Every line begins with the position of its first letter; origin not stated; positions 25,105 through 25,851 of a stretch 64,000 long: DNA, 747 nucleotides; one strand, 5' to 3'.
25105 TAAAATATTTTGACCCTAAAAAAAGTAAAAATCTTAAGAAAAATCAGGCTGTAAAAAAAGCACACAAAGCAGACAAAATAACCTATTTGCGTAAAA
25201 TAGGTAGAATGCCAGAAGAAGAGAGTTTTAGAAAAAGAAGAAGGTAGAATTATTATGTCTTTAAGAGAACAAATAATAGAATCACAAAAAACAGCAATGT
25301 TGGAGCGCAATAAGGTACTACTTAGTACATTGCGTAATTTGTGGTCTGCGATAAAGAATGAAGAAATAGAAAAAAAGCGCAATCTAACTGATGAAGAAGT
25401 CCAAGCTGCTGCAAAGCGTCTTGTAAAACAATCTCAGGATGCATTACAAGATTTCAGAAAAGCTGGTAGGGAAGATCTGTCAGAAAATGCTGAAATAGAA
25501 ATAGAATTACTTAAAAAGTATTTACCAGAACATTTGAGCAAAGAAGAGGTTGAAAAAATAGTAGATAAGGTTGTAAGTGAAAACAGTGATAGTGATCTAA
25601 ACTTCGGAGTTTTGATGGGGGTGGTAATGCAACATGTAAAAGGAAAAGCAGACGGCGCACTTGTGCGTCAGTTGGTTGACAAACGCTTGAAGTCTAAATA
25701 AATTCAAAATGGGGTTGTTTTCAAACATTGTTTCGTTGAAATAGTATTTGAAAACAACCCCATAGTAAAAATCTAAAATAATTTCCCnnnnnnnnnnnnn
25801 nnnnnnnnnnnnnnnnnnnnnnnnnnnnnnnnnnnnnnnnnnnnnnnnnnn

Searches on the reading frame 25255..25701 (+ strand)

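Call 5: search_protein_families(library=pfam, proteins=[window:25255-25701:+], max_evalue=1)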
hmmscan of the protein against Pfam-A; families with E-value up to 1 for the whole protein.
window:25255-25701:+ (148 aa): 23 families
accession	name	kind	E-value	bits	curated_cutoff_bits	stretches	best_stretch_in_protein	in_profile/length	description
PF09424.15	YqeY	-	1.9e-37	129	27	1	5-145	2-143/143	Yqey-like protein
PF02637.23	GatB_Yqey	-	5.1e-08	33.4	27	1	18-145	13-148/148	GatB domain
PF07564.17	DUF1542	-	0.0047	17.4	24.3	1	34-70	16-52/77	Domain of Unknown Function (DUF1542)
PF11829.13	DUF3349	-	0.0086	17.3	28.3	0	41-62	31-51/94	Protein of unknown function (DUF3349)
PF13499.12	EF-hand_7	-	0.0095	16.7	30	0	83-112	24-54/67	EF-hand domain pair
PF21863.2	HTH_67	-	0.024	14.7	27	1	28-105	178-253/268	Helix-turn-helix family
PF23781.1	Phage_TAC_16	-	0.025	14.9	27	1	48-111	31-92/114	Phage tail assembly chaperone protein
PF02885.22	Glycos_trans_3N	-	0.037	14.2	26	0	87-110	6-29/63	Glycosyl transferase family, helical bundle domain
PF08269.17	dCache_2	-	0.037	13.6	26.5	1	33-111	12-89/298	Cache domain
PF11148.14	DUF2922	-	0.039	14.3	25.5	0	41-59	24-42/69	Protein of unknown function (DUF2922)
PF25118.1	EFL1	-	0.045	14.9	30.9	1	51-108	18-75/89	Elongation factor-like GTPase 1-like domain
PF09385.16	HisK_N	-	0.046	14.1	24.4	1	73-120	33-80/129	Histidine kinase N terminal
PF03147.19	FDX-ACB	-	0.065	14.1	31.1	0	40-64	65-89/94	Ferredoxin-fold anticodon binding domain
PF15603.11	Imm74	-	0.12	12.9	27.1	0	92-117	52-77/80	Immunity protein 74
PF00656.27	Peptidase_C14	-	0.12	12.5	21.4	0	92-126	44-83/233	Caspase domain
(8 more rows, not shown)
